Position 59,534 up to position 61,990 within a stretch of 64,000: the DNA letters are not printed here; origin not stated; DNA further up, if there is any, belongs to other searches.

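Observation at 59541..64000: Lower-GC orphan three-gene module after pdxY: 718-aa acidic protein followed by two divergent paralogues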

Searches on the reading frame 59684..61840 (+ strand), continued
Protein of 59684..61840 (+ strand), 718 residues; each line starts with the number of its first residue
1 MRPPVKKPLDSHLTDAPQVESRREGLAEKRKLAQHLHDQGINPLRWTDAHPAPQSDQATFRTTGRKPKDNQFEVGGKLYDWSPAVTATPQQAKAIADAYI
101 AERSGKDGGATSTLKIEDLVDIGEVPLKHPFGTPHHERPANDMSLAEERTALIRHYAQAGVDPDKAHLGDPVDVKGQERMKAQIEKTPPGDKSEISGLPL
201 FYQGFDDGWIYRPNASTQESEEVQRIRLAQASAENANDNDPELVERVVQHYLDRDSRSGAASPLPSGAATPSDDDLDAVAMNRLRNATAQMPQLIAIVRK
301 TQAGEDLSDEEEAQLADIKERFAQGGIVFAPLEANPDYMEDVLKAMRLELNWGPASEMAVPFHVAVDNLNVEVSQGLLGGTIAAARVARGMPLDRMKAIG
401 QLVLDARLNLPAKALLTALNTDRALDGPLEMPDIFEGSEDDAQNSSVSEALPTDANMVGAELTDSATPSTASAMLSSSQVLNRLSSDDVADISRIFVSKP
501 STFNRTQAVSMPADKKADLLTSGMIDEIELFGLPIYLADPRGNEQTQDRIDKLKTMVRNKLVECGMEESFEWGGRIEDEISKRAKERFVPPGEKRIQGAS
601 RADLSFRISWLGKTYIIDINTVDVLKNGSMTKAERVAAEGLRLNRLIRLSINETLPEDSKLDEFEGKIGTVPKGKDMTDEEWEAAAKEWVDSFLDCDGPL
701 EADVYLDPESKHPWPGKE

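Call 42: predict_structure(alignment_id=A2)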
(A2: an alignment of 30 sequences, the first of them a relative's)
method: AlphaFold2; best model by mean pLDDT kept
length: 718 residues; sequences in the alignment: 30
mean_pLDDT: 62.4   pTM: 0.34
mean pLDDT of the five models: 62.4, 59.9, 59.4, 59.4, 55.6
residues with pLDDT >= 90: 50; 70-90: 267; 50-70: 144; < 50: 257
segments of 3 or more residues with pLDDT < 50: 1-21, 108-110, 260-270, 402-429, 438-479, 490-542, 580-601, 622-669, 699-718
pLDDT, mean of each block of 10 residues (from residue 1): 36 35 73 88 88 89 89 90 79 72 58 64 83 60 66 83 86 80 69 55 78 88 86 63 87 70 38 76 88 94 92 89 82 91 89 69 80 87 66 52 44 38 38 56 36 28 29 40 57 37 29 39 38 37 61 79 74 51 39 31 60 59 40 44 38 39 40 65 78 63 38 36
secondary structure, 60 per line:
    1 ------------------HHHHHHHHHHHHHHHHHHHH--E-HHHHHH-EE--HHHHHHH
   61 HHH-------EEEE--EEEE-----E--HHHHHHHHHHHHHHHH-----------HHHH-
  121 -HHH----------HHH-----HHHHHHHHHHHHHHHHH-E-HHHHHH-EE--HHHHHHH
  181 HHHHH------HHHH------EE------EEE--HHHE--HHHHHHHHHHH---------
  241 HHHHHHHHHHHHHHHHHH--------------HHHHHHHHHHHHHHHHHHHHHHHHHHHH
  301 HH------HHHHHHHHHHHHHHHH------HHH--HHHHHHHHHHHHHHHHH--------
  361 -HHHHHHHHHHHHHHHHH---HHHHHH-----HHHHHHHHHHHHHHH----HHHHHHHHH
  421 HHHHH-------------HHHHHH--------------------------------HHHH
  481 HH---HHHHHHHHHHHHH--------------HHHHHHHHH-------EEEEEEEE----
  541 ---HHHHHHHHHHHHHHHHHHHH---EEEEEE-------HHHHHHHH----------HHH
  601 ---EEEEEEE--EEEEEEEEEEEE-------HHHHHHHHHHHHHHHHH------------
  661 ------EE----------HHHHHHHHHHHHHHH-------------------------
elements in order (helices of 4 or more, strands of 3 or more residues): H19-38 H43-48 H54-63 E71-74 E77-80 H89-104 H116-119 H143-159 H163-168 H174-185 H192-195 E210-212 H221-231 H241-258 H273-302 H309-324 H336-352 H362-378 H382-387 H393-407 H412-425 H439-444 H477-482 H486-498 H513-521 E529-536 H544-563 E567-572 H580-587 E604-610 E613-624 H632-648 H679-693
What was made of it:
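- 59684..60433 (+): ORF1 N-terminal domain (aa 1-250), conserved in all family members; candidate trafficking/import module. AF2 pLDDT is 70-90 over aa 21-260 (call 42).
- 60494..61093 (+): ORF1 helical middle region (aa ~271-470). Long helices with pLDDT 80-94 over aa 273-400 (call 42).
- The AF2 model of the toxin domain has low confidence (call 42), so the PD-(D/E)xK assignment rests only on motif and secondary-structure order.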

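Call 46: fold_search(model_id=the predicted structure, library=pdb)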
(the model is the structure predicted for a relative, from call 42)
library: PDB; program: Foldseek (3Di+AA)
matches with E <= 10: 134; with E <= 0.001: 0
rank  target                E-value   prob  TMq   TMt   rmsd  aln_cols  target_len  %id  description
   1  9c3h_SB               3.0e-01  0.10  0.07  0.15  18.7       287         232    9  Structure of the CNOT3-bound human 80S ribosome with tRNA-ARG in the P-site. (released 2024-12-04)
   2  9c3i_S                5.2e-01  0.11  0.08  0.15  16.6       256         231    8  Rebuilt CNOT3/tRNA-LEU structure (released 2024-12-04)
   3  3aq4_B                5.5e-01  0.12  0.07  0.22  13.1       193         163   10  Molecular insights into plant cell proliferation disturbance by Agrobacterium protein 6b (released 2011-01-26)
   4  6on3_D                9.2e-01  0.08  0.06  0.18  17.8       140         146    8  A substrate bound structure of L-DOPA dioxygenase from Streptomyces sclerotialus (released 2019-06-26)
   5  6on3_C                1.0e+00  0.13  0.06  0.23  17.8       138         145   10  A substrate bound structure of L-DOPA dioxygenase from Streptomyces sclerotialus (released 2019-06-26)
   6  2eee_MODEL_1_A        1.2e+00  0.11  0.09  0.27  11.5       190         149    8  Solution structure of the A1pp domain from human protein C6orf130 (released 2007-08-21)
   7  9m8k_A                1.5e+00  0.18  0.08  0.20  10.5       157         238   12  cryo-EM structure of human TAS2R4 with oligopeptide (released 2026-03-18)
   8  6on3_A                1.5e+00  0.09  0.06  0.22  17.8       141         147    9  A substrate bound structure of L-DOPA dioxygenase from Streptomyces sclerotialus (released 2019-06-26)
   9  5z56_C                1.6e+00  0.05  0.07  0.06  20.5       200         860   12  cryo-EM structure of a human activated spliceosome (mature Bact) at 5.1 angstrom. (released 2018-09-19)
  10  6on3_B                1.8e+00  0.07  0.06  0.19  17.5       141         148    8  A substrate bound structure of L-DOPA dioxygenase from Streptomyces sclerotialus (released 2019-06-26)
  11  6swr_E                1.8e+00  0.07  0.09  0.21  23.1       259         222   10  Crystal structure of the lysosomal potassium channel MtTMEM175 T38A mutant soaked with zinc (released 2020-04-15)
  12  4jd1_A                1.9e+00  0.09  0.06  0.18  15.9       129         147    8  Crystal Structure of Metallothiol Transferase FosB 2 from Bacillus anthracis str. Ames (released 2013-03-20)
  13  4ir0_A                2.1e+00  0.09  0.06  0.18  14.9       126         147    9  Crystal Structure of Metallothiol Transferase FosB 2 from Bacillus anthracis str. Ames (released 2013-01-23)
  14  6gyb_B                2.1e+00  0.06  0.07  0.17  17.1       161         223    9  Cryo-EM structure of the bacteria-killing type IV secretion system core complex from Xanthomonas citri (released 2018-10-24)
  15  5oea_B                2.1e+00  0.06  0.06  0.10  13.2       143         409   10  Structure of large terminase from the thermophilic bacteriophage D6E in complex with ATP-gamma-S (Crystal form 3) (released 2017-10-11)
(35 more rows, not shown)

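Call 49: search_solved_structures(query=A3, max_evalue=10)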
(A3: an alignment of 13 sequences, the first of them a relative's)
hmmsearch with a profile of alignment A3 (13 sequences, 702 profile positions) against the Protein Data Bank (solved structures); distinct sequences matched with E-value up to 10: 3.
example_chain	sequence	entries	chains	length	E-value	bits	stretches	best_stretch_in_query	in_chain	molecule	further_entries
8glv_Mm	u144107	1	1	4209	0.0025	19.8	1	261-393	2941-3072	AAA+ ATPase domain-containing protein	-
2lqg_A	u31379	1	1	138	0.63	11.9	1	258-363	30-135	Talin-1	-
8dgq_A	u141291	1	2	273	2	10.2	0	171-226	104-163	Ras GTPase-activating protein 1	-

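Call 51: search_protein_representatives(alignment_id=A3)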
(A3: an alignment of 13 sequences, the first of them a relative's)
Query: 13 sequences, 702 profile positions. Proteins with E-value up to 0.001 (for the whole library): 51; up to 1e-10: 37; up to 1e-30: 25. The best 51 are listed.
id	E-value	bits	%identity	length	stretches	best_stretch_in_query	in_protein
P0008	0.0e+00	1151.9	-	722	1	1-702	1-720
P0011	0.0e+00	1025.0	-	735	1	2-700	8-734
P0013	3.3e-285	964.8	-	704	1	1-696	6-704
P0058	1.4e-150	519.8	-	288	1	425-702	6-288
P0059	6.5e-144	497.7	-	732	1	13-701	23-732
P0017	2.6e-138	479.2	-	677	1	1-470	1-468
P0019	1.3e-137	477.0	-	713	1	1-410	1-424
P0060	6.8e-118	411.7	-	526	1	14-399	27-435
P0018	4.2e-117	409.1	-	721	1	1-442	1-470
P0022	7.0e-113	395.2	-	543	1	4-285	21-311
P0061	3.1e-107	376.5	-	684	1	1-423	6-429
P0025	2.7e-87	310.6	-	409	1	1-182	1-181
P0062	1.4e-66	242.2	-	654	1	75-432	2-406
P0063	2.4e-66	241.4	-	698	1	6-681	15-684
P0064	1.5e-63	232.1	-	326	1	13-304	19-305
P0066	5.0e-56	207.2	-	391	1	22-257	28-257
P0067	2.2e-54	201.8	-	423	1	7-268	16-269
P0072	7.7e-40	153.7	-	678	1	78-338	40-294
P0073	2.7e-39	152.0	-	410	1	12-309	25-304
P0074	7.5e-33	130.6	-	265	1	15-211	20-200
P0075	9.3e-30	120.4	-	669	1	27-341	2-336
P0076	5.6e-28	114.5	-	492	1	160-377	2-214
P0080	3.4e-21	92.1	-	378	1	156-263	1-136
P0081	1.1e-20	90.4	-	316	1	176-349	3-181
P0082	2.4e-19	86.0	-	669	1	23-334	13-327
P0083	1.7e-18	83.2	-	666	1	20-241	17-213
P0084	2.9e-18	82.4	-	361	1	113-345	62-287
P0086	7.8e-11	57.9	-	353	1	323-459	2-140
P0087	7.5e-10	54.6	-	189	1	516-678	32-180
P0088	1.5e-08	50.3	-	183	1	514-679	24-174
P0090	2.0e-07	46.6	-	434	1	519-625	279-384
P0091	4.9e-07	45.3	-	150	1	564-629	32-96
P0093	7.5e-06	41.4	-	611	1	521-695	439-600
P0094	8.1e-06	41.3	-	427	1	551-625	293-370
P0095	2.5e-05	39.7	-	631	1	525-628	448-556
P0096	6.3e-05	38.3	-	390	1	525-681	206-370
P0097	6.5e-05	38.3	-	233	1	524-680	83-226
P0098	3.1e-04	36.1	-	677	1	520-691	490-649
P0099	3.9e-04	35.7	-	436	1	523-636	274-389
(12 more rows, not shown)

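Call 52: search_protein_families(library=pfam, proteins=[P0087, P0088, P0090, P0093, P0094, P0095, P0096, P0097, P0098, P0099], max_evalue=0.01)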
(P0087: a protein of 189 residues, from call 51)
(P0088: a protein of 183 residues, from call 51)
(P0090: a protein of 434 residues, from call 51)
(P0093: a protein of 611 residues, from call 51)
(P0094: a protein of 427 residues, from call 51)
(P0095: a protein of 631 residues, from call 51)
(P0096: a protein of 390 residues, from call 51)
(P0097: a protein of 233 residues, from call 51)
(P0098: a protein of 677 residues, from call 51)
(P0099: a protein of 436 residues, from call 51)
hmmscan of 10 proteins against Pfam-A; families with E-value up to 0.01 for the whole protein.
P0087 (189 aa): 1 family
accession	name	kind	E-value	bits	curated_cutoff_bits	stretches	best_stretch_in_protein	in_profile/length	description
PF07120.17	DUF1376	-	0.0003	21.5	30.1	1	115-182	2-71/86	Protein of unknown function (DUF1376)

P0088 (183 aa): 0 families

P0090 (434 aa): 1 family
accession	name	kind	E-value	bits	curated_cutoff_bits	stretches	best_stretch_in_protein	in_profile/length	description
PF01471.23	PG_binding_1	-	2e-09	37.9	23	1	81-133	4-52/57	Putative peptidoglycan binding domain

P0093 (611 aa): 0 families

P0094 (427 aa): 1 family
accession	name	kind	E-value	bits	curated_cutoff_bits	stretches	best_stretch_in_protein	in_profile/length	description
PF01471.23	PG_binding_1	-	0.0002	21.9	23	1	76-129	2-51/57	Putative peptidoglycan binding domain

P0095 (631 aa): 0 families

P0096 (390 aa): 0 families

P0097 (233 aa): 0 families

P0098 (677 aa): 0 families

P0099 (436 aa): 1 family
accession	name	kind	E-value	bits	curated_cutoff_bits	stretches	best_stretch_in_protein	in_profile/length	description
PF01471.23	PG_binding_1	-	1.8e-10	41.3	23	1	62-115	3-52/57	Putative peptidoglycan binding domain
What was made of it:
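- On Polymorphic toxin-immunity system (generic definition): The domain is also fused to PG_binding_1 proteins (call 52).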
